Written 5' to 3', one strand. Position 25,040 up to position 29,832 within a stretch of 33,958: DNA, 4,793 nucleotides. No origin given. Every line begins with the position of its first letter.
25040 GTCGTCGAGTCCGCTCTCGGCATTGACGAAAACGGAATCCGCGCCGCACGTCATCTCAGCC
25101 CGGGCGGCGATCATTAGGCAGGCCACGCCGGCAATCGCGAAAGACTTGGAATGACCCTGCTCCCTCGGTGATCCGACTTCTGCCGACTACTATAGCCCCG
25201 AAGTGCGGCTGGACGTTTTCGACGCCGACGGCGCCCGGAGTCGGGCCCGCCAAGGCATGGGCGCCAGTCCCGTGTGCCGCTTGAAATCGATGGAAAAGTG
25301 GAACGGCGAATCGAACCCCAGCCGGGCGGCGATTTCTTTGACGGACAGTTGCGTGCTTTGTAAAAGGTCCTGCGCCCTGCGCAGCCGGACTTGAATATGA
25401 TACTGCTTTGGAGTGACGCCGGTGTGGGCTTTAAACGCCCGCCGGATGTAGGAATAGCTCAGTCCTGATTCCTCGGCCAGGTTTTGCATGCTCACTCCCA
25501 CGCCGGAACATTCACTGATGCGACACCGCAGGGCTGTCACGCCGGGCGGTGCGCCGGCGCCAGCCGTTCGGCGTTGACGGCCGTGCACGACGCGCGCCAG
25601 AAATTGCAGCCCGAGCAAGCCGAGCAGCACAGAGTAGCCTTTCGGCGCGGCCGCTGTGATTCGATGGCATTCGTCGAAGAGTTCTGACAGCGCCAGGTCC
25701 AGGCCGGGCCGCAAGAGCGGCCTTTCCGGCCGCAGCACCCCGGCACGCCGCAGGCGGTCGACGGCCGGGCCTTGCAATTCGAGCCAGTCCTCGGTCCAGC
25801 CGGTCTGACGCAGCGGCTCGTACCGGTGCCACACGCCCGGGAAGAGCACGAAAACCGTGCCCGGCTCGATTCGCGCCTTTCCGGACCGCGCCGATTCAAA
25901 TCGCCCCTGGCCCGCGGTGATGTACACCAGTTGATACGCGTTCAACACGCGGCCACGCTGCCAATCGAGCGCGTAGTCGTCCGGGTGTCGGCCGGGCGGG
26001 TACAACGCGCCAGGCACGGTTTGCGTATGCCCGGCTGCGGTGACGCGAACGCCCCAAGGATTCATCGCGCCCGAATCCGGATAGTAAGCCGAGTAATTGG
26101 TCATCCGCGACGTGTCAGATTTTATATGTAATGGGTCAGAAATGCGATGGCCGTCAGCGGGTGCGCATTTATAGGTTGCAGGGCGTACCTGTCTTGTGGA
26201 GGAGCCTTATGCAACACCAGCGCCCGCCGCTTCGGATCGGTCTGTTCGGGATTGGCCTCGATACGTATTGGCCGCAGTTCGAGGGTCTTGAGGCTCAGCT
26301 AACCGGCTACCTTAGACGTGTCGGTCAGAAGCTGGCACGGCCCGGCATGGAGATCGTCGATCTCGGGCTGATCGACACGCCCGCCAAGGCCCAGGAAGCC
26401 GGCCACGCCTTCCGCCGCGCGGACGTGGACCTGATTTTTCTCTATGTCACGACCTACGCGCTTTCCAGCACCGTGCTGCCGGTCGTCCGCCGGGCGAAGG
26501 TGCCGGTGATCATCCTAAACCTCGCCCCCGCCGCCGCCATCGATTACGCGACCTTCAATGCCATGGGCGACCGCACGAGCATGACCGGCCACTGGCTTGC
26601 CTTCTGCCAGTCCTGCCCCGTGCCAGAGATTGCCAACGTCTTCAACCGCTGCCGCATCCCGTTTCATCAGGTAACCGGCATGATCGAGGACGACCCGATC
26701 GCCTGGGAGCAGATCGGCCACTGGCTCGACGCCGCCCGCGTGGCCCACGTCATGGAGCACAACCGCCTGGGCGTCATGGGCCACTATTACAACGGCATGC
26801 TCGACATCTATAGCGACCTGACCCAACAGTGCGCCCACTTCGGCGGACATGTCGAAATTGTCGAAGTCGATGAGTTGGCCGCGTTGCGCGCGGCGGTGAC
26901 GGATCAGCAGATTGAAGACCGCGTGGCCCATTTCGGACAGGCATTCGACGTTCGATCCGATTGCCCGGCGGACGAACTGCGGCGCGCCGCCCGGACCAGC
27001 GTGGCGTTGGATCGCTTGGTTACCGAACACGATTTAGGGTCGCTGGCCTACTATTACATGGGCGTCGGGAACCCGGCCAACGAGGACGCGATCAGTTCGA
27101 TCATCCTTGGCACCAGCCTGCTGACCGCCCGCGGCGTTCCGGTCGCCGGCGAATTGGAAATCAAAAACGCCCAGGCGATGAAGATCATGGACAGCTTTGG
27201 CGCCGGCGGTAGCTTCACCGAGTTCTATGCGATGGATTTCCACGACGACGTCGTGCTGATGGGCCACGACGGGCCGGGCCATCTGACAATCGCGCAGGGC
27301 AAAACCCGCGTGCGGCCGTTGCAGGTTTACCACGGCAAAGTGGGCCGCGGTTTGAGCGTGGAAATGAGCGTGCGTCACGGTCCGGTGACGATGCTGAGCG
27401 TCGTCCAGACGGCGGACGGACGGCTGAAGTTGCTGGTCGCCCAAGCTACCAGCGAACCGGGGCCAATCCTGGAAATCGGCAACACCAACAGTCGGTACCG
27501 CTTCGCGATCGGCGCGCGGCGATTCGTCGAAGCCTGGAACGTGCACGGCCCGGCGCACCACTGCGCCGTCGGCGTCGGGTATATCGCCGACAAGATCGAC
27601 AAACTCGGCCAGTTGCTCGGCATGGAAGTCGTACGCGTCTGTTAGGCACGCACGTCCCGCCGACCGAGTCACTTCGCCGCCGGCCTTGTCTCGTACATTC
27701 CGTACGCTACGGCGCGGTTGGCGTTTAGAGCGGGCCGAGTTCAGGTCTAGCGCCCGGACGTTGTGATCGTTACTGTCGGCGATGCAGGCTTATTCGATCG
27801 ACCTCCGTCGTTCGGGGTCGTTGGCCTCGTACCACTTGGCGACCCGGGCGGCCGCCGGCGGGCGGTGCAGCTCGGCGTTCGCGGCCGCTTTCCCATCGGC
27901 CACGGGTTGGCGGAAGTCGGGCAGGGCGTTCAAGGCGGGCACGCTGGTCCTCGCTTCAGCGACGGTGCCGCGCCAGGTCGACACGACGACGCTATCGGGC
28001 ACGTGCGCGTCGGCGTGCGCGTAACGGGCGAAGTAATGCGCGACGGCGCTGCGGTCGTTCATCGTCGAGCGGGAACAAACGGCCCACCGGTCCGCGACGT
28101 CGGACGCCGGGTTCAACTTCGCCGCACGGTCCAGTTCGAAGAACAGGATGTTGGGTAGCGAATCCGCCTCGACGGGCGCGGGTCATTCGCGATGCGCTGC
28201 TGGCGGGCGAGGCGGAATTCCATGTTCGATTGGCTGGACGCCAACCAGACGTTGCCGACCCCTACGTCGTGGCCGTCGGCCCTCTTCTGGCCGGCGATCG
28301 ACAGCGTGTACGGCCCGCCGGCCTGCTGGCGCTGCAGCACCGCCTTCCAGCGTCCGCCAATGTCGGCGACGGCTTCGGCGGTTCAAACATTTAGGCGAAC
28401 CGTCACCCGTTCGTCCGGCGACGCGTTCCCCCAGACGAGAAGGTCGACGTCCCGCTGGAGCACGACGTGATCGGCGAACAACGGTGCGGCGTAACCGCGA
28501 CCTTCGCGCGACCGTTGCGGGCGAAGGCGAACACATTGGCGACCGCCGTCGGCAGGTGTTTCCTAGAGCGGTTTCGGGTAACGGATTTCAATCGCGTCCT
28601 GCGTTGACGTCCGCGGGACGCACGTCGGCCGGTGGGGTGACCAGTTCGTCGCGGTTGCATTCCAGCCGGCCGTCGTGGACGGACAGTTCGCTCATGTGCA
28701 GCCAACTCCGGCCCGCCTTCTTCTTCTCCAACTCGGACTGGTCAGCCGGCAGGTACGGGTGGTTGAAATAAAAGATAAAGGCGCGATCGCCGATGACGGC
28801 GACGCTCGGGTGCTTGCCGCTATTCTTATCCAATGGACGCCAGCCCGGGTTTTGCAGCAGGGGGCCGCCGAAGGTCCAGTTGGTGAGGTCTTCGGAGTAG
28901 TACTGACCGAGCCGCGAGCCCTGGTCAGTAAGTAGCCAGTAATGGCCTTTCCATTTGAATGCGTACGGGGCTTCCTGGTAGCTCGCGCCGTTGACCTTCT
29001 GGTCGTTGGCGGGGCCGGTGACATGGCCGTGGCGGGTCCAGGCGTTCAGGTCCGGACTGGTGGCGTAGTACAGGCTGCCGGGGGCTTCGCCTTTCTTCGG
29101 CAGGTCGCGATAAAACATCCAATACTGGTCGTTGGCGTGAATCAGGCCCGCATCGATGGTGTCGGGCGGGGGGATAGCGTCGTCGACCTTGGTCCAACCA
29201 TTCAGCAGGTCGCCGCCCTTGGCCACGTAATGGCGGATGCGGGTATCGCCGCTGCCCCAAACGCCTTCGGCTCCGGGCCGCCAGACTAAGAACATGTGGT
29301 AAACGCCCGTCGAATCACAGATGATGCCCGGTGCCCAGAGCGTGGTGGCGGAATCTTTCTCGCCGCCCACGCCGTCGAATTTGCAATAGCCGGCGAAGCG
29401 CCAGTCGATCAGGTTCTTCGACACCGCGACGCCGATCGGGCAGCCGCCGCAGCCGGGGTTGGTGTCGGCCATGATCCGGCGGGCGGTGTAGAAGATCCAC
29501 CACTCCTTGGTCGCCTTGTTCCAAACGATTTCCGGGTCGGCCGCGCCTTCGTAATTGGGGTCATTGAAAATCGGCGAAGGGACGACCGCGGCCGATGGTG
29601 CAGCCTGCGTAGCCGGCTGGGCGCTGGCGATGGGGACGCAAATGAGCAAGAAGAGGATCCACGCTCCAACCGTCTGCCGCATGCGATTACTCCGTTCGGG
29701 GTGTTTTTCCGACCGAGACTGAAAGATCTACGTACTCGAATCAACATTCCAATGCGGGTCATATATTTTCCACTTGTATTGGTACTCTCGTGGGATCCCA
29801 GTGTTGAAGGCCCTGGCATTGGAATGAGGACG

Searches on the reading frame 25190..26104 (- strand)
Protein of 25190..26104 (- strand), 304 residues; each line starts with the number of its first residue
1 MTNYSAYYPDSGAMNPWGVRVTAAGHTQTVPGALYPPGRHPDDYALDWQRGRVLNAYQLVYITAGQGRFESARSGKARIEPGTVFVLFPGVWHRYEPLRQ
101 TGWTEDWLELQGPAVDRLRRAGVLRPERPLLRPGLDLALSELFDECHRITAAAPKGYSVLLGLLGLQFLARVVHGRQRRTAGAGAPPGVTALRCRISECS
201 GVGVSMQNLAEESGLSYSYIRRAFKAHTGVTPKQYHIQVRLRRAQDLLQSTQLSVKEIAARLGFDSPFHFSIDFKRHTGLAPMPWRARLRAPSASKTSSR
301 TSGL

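Call 27: search_protein_families(library=pfam, proteins=[window:25190-26104:-], max_evalue=0.001)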
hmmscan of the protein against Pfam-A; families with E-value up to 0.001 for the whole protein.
window:25190-26104:- (304 aa): 3 families
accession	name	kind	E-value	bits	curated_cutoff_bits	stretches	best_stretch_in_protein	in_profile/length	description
PF12833.13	HTH_18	-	1.5e-23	83.3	33.6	1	209-288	1-80/80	Helix-turn-helix domain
PF00165.29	HTH_AraC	-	8.9e-18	64.4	26.6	2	248-286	1-41/42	Bacterial regulatory helix-turn-helix proteins, AraC family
PF02311.25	AraC_binding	-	5.5e-15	55.7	21.1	1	54-156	21-122/135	AraC-like ligand binding domain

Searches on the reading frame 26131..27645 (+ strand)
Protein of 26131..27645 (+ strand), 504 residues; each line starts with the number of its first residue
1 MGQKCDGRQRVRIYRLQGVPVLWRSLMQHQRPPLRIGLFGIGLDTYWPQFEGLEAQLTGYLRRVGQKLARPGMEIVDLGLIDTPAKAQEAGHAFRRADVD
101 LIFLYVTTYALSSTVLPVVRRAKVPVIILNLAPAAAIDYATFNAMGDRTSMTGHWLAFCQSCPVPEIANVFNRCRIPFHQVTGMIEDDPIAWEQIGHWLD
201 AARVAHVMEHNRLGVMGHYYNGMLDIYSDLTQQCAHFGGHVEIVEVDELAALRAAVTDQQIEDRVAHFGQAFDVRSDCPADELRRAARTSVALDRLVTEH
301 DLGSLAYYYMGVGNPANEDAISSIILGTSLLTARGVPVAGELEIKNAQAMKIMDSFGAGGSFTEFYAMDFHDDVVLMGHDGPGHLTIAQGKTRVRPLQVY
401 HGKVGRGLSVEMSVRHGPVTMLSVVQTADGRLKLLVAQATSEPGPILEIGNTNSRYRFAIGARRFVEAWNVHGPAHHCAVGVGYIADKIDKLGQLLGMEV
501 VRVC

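Call 27: search_protein_families(library=pfam, proteins=[window:26131-27645:+], max_evalue=0.001)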
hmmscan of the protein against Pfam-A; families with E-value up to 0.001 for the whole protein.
window:26131-27645:+ (504 aa): 2 families
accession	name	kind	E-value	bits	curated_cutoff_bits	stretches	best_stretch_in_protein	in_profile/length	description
PF11762.14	Arabinose_Iso_C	-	8.5e-09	35.7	25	1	360-499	2-144/144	L-arabinose isomerase C-terminal domain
PF24856.1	AraA_central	-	0.00014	22.8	24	1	235-306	24-100/148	L-arabinose isomerase central domain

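Call 73: search_protein_families(library=ncbifam, proteins=[window:26131-27645:+], max_evalue=0.00001)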
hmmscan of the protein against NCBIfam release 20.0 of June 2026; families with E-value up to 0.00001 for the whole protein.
window:26131-27645:+ (504 aa): 2 families
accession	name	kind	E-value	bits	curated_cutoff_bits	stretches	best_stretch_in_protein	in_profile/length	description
NF002795.0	PRK02929.1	equivalog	1.1e-15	57.3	622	1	167-503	133-475/499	L-arabinose isomerase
NF048012.1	SlpQosIsomSftI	equivalog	9.6e-09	34.5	700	1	168-500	115-440/443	sulfoquinovose isomerase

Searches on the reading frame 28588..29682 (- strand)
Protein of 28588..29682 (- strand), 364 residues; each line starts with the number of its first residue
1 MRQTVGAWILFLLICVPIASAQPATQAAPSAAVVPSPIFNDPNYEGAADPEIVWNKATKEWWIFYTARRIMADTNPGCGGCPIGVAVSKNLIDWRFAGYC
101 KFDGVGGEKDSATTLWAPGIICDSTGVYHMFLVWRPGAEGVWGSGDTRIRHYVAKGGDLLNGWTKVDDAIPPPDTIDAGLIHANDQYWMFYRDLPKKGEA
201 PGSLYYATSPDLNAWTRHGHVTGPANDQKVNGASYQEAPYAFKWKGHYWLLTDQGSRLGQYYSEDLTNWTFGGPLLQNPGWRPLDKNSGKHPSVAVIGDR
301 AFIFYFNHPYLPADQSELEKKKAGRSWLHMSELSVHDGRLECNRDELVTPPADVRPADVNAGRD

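Call 27: search_protein_families(library=pfam, proteins=[window:28588-29682:-], max_evalue=0.001)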
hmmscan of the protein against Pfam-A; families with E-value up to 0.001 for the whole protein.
window:28588-29682:- (364 aa): 2 families
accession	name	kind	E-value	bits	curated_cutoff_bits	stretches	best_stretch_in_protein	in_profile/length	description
PF04616.20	Glyco_hydro_43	-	2.2e-10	40.8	32.2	1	86-291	38-236/288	Glycosyl hydrolases family 43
PF00251.26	Glyco_hydro_32N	-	0.00013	22.1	22.1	0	179-232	14-68/307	Glycosyl hydrolases family 32 N-terminal domain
